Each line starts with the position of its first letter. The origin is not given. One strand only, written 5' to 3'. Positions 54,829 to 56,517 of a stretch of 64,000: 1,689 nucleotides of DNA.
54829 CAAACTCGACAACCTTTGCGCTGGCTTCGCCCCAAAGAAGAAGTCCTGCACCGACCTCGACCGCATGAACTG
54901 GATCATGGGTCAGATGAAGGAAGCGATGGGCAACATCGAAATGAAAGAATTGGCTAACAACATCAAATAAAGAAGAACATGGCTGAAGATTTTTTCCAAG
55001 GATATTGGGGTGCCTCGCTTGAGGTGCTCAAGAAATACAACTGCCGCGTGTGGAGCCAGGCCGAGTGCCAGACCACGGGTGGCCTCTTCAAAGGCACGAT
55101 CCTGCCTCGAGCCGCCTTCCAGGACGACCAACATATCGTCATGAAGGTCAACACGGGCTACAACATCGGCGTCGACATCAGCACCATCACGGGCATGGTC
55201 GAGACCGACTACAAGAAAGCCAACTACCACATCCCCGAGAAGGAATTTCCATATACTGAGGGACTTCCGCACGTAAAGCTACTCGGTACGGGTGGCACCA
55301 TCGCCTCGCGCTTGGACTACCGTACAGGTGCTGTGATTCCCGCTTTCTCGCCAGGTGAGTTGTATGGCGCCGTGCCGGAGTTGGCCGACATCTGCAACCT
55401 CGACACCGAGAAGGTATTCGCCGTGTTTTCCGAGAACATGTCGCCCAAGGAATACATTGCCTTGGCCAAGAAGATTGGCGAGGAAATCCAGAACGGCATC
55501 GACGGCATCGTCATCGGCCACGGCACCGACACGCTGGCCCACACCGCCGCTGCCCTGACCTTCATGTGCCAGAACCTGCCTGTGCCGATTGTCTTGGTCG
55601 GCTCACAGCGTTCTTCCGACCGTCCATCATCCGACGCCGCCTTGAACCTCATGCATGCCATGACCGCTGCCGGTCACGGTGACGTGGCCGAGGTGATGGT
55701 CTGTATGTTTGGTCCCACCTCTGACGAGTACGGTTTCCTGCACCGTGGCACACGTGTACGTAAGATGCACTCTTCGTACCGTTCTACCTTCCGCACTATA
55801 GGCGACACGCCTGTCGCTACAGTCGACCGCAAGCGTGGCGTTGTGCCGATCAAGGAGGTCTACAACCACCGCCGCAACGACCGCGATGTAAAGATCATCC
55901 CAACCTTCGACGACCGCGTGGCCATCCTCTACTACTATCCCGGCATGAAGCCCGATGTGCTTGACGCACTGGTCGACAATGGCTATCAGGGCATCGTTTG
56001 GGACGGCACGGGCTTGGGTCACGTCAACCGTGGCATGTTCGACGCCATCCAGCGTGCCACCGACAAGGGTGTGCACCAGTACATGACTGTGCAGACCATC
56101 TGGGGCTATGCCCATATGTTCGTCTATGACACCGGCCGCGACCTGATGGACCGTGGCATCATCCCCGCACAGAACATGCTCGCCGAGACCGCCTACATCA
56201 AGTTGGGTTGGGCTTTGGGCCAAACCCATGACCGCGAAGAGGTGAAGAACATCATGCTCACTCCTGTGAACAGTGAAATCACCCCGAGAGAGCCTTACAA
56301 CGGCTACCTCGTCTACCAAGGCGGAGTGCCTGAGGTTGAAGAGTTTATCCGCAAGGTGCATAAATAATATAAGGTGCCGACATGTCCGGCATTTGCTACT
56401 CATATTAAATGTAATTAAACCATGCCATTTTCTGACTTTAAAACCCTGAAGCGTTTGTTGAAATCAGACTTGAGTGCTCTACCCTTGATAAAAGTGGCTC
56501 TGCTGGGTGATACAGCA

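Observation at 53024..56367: Archaeal-type GatE-GatD amidotransferase pair in a Bacteroidota genome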

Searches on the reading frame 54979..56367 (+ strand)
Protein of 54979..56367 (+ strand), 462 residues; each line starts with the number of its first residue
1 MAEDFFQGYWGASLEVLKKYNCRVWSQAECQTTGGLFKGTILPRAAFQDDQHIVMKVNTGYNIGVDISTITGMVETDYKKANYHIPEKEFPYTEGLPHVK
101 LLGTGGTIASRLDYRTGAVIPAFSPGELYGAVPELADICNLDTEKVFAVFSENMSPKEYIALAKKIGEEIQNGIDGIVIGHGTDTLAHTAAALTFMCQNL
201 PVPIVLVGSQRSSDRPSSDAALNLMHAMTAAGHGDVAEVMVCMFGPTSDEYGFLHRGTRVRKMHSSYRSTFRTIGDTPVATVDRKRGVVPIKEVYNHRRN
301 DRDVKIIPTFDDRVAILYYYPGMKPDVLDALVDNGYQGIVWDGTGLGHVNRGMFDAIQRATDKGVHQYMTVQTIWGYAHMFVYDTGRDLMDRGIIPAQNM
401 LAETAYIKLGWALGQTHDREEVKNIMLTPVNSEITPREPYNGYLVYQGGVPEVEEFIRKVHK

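Call 3: search_protein_families(library=pfam, proteins=[window:54979-56367:+])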
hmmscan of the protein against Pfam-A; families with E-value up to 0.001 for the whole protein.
window:54979-56367:+ (462 aa): 3 families
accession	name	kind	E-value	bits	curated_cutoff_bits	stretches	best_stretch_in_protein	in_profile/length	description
PF00710.25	Asparaginase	-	6.3e-57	192.6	22.5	1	99-285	2-183/193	Asparaginase, N-terminal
PF17763.6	Asparaginase_C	-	5.1e-33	113.9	34.6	1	313-426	1-114/114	Glutaminase/Asparaginase C-terminal domain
PF18195.6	GatD_N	-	5.7e-11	42.1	25.7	1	34-70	13-49/54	GatD N-terminal domain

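Call 4: search_protein_families(library=ncbifam, proteins=[window:54979-56367:+])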
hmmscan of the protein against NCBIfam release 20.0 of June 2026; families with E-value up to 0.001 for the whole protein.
window:54979-56367:+ (462 aa): 6 families
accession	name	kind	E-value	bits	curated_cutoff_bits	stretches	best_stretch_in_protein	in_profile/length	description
TIGR02153.1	gatD_arch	equivalog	2.6e-149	497.3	324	1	37-438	2-403/405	Glu-tRNA(Gln) amidotransferase subunit GatD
NF003217.0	PRK04183.1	equivalog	5.6e-148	493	310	1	27-439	8-416/420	Glu-tRNA(Gln) amidotransferase subunit GatD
TIGR00519.1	asnASE_I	subfamily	6.1e-111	370.6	260.5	1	96-435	1-336/337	type I asparaginase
TIGR00520.1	asnASE_II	subfamily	2.2e-44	151.8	314.3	1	94-425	22-348/352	type II asparaginase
NF008304.0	PRK11096.1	equivalog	5e-39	133.8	506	1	96-426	23-345/348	L-asparaginase 2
NF006998.0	PRK09461.1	equivalog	1.5e-36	126.4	376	1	149-436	58-336/337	asparaginase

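Call 6: search_solved_structures(query=window:54979-56367:+, show_alignments=2)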
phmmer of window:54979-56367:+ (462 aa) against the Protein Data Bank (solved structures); distinct sequences matched with E-value up to 0.001: 83 (the best 60 are shown).
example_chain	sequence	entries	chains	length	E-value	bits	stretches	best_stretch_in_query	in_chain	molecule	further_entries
1zq1_A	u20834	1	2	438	1.2e-112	380.2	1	36-444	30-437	Glutamyl-tRNA(Gln) amidotransferase subunit D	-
2d6f_A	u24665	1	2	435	3.7e-103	348.8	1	13-437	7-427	Glutamyl-tRNA(Gln) amidotransferase subunit D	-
5ot0_A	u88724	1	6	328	3.2e-42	147.9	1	101-435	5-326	L-asparaginase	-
9ufr_A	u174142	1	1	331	7.6e-39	136.8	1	100-434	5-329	asparaginase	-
9ufq_A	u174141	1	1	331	2e-38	135.4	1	100-434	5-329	asparaginase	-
4q0m_A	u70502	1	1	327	2.5e-35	125.2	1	99-428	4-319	L-asparaginase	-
1wls_A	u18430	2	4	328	4.8e-35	124.3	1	99-435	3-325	L-asparaginase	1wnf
2wlt_A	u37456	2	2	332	1.3e-29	106.4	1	94-424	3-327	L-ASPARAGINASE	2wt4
5mq5_A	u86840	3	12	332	1.4e-28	103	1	95-425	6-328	L-asparaginase 2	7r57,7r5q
6uod_A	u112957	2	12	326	1.5e-28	102.9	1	96-425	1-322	L-asparaginase 2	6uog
6pab_A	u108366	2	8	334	1.6e-28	102.8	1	94-425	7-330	L-asparaginase 2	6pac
6nxb_A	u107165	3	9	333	1.7e-28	102.7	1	95-425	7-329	L-asparaginase 2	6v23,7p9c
8ecd_A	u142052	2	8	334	2.4e-28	102.2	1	94-425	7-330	L-asparaginase 2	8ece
1ho3_A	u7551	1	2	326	2.7e-28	102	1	96-425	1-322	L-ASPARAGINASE II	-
1nns_A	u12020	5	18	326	3.4e-28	101.7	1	96-425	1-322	L-asparaginase II | L-asparaginase 2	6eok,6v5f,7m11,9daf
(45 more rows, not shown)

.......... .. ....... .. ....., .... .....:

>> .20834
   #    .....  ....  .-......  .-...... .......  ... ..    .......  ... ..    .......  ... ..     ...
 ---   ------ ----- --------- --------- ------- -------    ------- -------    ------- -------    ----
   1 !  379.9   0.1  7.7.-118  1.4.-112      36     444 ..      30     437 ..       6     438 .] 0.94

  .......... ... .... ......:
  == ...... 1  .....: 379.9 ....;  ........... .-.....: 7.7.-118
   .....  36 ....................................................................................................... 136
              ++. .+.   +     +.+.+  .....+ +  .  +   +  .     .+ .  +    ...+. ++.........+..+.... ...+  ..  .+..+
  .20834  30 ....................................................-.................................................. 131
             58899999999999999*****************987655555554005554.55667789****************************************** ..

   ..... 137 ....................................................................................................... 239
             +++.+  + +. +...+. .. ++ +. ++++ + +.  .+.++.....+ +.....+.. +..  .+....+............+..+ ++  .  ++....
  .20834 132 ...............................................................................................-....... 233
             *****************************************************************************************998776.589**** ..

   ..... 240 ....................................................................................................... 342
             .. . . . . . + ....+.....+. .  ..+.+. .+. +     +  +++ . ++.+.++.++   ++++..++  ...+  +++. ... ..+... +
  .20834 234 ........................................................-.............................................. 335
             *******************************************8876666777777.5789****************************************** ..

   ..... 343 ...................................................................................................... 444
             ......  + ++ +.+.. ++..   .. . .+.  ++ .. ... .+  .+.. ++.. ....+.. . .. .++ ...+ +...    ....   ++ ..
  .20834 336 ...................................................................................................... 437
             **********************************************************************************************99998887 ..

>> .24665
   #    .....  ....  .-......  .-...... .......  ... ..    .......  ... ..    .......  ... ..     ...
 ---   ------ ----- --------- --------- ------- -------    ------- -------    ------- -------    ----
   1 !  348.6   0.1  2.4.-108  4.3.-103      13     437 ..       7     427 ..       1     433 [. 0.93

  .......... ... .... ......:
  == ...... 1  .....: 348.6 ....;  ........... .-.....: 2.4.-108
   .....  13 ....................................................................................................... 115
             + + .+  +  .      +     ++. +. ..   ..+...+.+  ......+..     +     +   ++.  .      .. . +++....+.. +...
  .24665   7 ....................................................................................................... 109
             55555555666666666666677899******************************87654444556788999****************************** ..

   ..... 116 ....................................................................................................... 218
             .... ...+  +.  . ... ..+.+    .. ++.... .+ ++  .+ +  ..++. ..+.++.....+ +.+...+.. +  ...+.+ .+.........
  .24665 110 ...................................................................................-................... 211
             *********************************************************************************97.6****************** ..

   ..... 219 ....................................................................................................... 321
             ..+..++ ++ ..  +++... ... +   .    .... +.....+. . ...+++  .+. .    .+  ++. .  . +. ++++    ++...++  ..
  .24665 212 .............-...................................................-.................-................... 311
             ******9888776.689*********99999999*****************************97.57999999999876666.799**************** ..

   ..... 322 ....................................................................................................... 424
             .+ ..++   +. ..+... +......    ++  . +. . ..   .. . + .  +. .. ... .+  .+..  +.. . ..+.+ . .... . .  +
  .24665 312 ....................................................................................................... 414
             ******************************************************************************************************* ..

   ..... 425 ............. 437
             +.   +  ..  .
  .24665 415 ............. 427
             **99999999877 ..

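Call 9: find_homologous_proteins(query=window:54979-56367:+, max_evalue=1e-40)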
Query window:54979-56367:+ (462 aa): 8000 proteins with E <= 1e-40 among 8000 candidates; the best 120 are listed.
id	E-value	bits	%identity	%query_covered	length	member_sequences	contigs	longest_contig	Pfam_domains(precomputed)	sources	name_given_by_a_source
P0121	2.8e-292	987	89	100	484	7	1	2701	PF17763.7,PF18195.7,PF00710.26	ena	-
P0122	1.3e-286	969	87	100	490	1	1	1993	PF17763.7,PF18195.7,PF00710.26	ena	-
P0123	5.6e-263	891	81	100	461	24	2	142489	PF17763.7,PF18195.7,PF00710.26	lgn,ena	-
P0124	3.1e-262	888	81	100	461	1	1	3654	PF17763.7,PF18195.7,PF00710.26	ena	-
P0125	1.0e-261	887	81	100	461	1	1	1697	PF17763.7,PF18195.7,PF00710.26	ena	-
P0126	1.0e-260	883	81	100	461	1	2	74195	PF17763.7,PF18195.7,PF00710.26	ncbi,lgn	-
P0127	1.8e-260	882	81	100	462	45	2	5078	PF17763.7,PF18195.7,PF00710.26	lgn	-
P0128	6.3e-260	881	81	100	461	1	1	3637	PF17763.7,PF18195.7,PF00710.26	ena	-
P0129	1.1e-259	880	82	100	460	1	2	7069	PF17763.7,PF18195.7,PF00710.26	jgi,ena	-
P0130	4.4e-259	878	81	100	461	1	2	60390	PF17763.7,PF18195.7,PF00710.26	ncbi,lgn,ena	-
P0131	9.7e-259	877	81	100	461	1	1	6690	PF17763.7,PF18195.7,PF00710.26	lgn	-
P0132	1.7e-258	876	81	100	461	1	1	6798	PF17763.7,PF18195.7,PF00710.26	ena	-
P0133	1.8e-258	876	81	100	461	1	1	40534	PF17763.7,PF18195.7,PF00710.26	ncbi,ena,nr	ncbi:MAG: Glu-tRNA(Gln) amidotransferase subunit GatD [Bacteroidales bacterium]|nr:Glu-tRNA(Gln) ami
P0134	2.0e-258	876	80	100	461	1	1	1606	PF17763.7,PF18195.7,PF00710.26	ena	-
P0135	2.8e-258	875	80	100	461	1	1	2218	PF17763.7,PF18195.7,PF00710.26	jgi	-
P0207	1.1e-251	853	79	100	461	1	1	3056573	PF17763.7,PF18195.7,PF00710.26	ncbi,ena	-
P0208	2.0e-251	853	79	100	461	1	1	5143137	PF17763.7,PF18195.7,PF00710.26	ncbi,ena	-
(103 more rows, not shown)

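Call 38: list_cluster_members(proteins=[P0207, P0208, P0451, P0513, P0396, P0283, P0291, P0293, P0292, P0309])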
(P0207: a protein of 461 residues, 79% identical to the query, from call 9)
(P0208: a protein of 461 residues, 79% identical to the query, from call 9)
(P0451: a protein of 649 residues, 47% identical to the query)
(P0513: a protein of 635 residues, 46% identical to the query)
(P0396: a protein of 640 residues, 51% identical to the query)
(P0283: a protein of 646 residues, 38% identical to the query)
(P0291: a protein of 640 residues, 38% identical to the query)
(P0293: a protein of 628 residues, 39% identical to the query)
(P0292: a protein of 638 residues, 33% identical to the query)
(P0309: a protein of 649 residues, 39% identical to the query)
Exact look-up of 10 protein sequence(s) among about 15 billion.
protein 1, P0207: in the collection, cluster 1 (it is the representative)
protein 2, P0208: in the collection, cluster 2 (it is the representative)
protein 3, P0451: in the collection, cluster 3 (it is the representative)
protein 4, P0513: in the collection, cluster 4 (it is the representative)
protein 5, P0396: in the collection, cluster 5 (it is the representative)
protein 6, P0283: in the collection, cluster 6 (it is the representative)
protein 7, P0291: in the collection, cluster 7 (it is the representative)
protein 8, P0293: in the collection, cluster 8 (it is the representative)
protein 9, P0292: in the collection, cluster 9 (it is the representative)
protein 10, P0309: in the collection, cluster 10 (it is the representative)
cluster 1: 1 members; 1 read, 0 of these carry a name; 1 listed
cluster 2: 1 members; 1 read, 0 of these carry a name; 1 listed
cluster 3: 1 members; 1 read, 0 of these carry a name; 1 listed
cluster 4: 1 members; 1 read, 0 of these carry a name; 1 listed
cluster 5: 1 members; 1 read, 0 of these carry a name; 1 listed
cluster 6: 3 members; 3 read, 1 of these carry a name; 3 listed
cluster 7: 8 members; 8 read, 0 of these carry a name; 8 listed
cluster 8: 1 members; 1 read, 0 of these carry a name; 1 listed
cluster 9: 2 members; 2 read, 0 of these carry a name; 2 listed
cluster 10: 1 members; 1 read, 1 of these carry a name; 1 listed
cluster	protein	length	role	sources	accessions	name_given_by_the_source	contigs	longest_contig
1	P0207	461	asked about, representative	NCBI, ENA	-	-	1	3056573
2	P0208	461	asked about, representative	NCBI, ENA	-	-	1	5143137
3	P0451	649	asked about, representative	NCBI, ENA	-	-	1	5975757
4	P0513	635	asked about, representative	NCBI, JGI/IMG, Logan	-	-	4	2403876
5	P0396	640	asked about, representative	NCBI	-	-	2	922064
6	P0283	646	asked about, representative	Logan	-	-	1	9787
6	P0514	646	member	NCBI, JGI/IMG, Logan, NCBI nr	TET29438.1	MAG: Glu-tRNA(Gln) amidotransferase subunit GatE [Candidatus Heimdallarchaeota archaeon]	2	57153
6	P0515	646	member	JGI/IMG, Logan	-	-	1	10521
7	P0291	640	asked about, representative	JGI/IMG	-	-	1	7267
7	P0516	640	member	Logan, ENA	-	-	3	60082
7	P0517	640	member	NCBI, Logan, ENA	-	-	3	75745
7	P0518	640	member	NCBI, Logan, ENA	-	-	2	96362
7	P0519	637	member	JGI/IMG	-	-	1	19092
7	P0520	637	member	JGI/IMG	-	-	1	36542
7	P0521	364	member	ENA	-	-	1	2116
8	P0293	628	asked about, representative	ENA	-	-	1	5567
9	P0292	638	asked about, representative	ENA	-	-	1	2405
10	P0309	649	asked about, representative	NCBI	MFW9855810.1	MAG: Glu-tRNA(Gln) amidotransferase subunit GatE [Candidatus Thorarchaeota archaeon]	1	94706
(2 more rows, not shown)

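Call 39: find_encoding_contigs(protein=P0208, flank=10000, max_places=2)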
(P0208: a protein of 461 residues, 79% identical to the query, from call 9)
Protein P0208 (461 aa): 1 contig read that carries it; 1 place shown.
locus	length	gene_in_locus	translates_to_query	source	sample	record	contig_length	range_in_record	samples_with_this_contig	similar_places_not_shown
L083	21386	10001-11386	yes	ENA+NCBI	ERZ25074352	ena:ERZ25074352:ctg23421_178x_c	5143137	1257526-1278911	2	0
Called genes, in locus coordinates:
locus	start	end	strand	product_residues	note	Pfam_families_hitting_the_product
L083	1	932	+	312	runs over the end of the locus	PF00890:FAD_binding_2 (faint), PF01266:DAO (faint), PF01946:Thi4 (weak), PF03486:HI0933_like (faint), PF07992:Pyr_redox_2, PF13738:Pyr_redox_3, PF00070:Pyr_redox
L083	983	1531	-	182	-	-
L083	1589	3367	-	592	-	PF02225:PA (weak), PF04389:Peptidase_M28, PF01546:Peptidase_M20, PF00595:PDZ (weak), PF13180:PDZ_2, PF17820:PDZ_6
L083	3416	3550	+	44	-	-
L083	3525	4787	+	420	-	PF13173:AAA_14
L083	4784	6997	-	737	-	PF14121:Porin_10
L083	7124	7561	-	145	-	-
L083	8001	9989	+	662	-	PF02934:GatB_N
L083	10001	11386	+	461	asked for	PF18195:GatD_N, PF00710:Asparaginase, PF17763:Asparaginase_C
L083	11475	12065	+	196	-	-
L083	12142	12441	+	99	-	PF01909:NTP_transf_2, PF18765:Polbeta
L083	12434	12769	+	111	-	PF01934:HepT-like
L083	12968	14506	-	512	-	PF13541:ChlI, PF05496:RuvB_N (faint), PF01078:Mg_chelatase, PF07728:AAA_5, PF00493:MCM (weak), PF13335:Mg_chelatase_C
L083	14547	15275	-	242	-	PF00072:Response_reg, PF04397:LytTR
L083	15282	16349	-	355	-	PF06580:His_kinase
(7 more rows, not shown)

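Call 92: find_encoding_contigs(protein=window:54979-56367:+, flank=10000, max_places=4)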
Protein window:54979-56367:+ (462 aa): 20 contigs read that carry it; 4 places shown.
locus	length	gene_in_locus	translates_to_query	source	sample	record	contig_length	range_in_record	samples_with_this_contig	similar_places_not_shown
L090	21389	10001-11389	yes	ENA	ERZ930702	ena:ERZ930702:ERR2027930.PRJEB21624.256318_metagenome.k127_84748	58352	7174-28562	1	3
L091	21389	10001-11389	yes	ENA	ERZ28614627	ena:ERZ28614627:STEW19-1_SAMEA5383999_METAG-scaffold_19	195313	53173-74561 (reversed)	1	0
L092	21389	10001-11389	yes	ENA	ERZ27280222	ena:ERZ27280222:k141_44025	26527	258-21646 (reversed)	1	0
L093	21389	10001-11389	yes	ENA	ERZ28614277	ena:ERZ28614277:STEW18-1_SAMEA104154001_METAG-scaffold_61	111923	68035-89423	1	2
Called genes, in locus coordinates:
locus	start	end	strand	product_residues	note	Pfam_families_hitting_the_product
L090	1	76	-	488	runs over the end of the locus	PF03062:MBOAT, PF13813:MBOAT_2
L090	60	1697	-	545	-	PF16822:ALGX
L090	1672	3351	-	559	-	PF16822:ALGX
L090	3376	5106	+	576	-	PF01136:Peptidase_U32, PF12392:DUF3656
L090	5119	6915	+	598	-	PF00664:ABC_membrane, PF00005:ABC_tran, PF13304:AAA_21 (faint), PF02463:SMC_N (weak)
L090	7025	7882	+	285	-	-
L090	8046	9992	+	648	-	PF02934:GatB_N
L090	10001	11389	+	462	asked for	PF18195:GatD_N, PF00710:Asparaginase, PF17763:Asparaginase_C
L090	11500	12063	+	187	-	PF02659:Mntp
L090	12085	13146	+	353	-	PF04231:Endonuclease_1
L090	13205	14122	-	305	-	PF01544:CorA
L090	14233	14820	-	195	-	PF25593:GldD_lipo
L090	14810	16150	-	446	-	PF01595:CNNM, PF00571:CBS (weak), PF03471:CorC_HlyC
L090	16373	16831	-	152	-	PF00436:SSB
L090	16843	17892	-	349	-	PF00730:HhH-GPD, PF00633:HHH (weak), PF14815:NUDIX_4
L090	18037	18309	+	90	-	PF00216:Bac_DNA_binding, PF18291:HU-HIG, PF14908:HU-CCDC81_euk_1 (weak)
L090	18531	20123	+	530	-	PF10150:RNase_E_G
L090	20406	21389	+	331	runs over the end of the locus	PF00579:tRNA-synt_1b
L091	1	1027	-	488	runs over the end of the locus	PF03062:MBOAT, PF13813:MBOAT_2 (weak)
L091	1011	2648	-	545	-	PF16822:ALGX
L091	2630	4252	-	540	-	PF16822:ALGX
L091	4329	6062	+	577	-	PF01136:Peptidase_U32, PF12392:DUF3656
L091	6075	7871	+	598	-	PF00664:ABC_membrane, PF00005:ABC_tran, PF13304:AAA_21 (faint), PF02463:SMC_N (weak)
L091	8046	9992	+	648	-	PF02934:GatB_N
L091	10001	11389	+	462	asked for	PF18195:GatD_N, PF00710:Asparaginase, PF17763:Asparaginase_C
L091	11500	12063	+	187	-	PF02659:Mntp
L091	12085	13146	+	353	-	PF04231:Endonuclease_1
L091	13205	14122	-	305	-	PF01544:CorA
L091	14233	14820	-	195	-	PF25593:GldD_lipo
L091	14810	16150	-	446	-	PF01595:CNNM, PF00571:CBS (weak), PF03471:CorC_HlyC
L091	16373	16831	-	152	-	PF00436:SSB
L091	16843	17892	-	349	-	PF00730:HhH-GPD, PF00633:HHH, PF14815:NUDIX_4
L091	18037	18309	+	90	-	PF00216:Bac_DNA_binding, PF18291:HU-HIG, PF14908:HU-CCDC81_euk_1 (weak)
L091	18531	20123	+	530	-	PF10150:RNase_E_G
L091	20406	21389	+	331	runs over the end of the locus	PF00579:tRNA-synt_1b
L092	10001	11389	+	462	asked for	PF18195:GatD_N, PF00710:Asparaginase, PF17763:Asparaginase_C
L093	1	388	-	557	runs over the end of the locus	PF16822:ALGX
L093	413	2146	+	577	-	PF01136:Peptidase_U32, PF12392:DUF3656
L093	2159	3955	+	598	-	PF00664:ABC_membrane, PF00005:ABC_tran, PF13304:AAA_21 (faint), PF02463:SMC_N (weak)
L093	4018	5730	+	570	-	PF13424:TPR_12 (faint), PF07719:TPR_2 (faint), PF17874:TPR_MalT, PF12833:HTH_18, PF00165:HTH_AraC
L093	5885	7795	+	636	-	-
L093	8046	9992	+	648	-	PF02934:GatB_N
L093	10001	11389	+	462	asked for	PF18195:GatD_N, PF00710:Asparaginase, PF17763:Asparaginase_C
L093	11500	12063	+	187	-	PF02659:Mntp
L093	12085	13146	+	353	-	PF04231:Endonuclease_1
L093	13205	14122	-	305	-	PF01544:CorA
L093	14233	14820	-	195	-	PF25593:GldD_lipo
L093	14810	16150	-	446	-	PF01595:CNNM, PF00571:CBS (weak), PF03471:CorC_HlyC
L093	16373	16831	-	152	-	PF00436:SSB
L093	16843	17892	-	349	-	PF00730:HhH-GPD, PF00633:HHH (weak), PF14815:NUDIX_4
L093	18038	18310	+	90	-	PF00216:Bac_DNA_binding, PF18291:HU-HIG, PF14908:HU-CCDC81_euk_1 (weak)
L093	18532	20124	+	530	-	PF10150:RNase_E_G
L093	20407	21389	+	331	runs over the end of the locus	PF00579:tRNA-synt_1b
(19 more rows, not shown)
